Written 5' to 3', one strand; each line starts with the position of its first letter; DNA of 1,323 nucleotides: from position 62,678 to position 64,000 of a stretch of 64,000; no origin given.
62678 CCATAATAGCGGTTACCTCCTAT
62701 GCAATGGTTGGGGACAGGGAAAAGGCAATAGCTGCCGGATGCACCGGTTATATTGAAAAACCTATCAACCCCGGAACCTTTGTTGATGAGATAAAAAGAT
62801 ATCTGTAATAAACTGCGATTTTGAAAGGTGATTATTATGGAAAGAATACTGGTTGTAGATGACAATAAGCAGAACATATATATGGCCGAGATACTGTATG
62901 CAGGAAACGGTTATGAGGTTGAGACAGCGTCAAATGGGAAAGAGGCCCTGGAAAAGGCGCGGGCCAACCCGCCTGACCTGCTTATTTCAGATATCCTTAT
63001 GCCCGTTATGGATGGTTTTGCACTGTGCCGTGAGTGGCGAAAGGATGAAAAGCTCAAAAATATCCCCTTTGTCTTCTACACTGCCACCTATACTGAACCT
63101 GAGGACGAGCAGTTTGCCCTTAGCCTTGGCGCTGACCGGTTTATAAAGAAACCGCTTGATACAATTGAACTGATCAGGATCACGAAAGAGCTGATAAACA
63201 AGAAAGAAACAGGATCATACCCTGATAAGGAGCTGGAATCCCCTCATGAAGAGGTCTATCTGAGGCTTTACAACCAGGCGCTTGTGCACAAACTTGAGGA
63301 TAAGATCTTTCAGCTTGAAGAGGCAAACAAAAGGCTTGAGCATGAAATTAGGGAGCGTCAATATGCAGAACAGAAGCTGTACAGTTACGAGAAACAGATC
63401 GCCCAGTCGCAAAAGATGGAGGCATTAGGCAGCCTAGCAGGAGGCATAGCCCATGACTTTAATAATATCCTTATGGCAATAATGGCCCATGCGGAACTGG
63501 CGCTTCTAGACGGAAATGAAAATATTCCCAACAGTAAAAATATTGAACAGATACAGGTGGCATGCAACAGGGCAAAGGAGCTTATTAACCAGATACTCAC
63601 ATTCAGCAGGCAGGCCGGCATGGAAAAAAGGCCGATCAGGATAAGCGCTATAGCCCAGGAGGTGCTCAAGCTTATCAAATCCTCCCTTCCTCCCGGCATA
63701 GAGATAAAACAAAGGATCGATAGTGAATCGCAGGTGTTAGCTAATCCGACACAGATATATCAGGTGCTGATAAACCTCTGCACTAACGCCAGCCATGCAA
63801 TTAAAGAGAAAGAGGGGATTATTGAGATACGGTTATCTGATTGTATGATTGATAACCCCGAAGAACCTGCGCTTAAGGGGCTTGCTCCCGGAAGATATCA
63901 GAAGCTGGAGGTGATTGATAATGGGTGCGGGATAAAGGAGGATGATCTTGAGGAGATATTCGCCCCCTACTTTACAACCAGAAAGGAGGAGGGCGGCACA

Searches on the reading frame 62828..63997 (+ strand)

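Call 42: search_protein_families(library=pfam, proteins=[window:62828-63997:+], max_evalue=0.00001)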
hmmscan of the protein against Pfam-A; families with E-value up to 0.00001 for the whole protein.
window:62828-63997:+ (390 aa): 3 families
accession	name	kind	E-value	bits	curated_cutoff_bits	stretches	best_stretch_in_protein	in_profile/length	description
PF00072.30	Response_reg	-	1.2e-22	80.6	30.2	1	7-117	1-108/111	Response regulator receiver domain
PF00512.31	HisKA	-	4.1e-10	40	26.9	1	200-262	2-63/66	His Kinase A (phospho-acceptor) domain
PF02518.31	HATPase_c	-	1.2e-09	39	26.4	1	306-386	2-69/111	Histidine kinase-, DNA gyrase B-, and HSP90-like ATPase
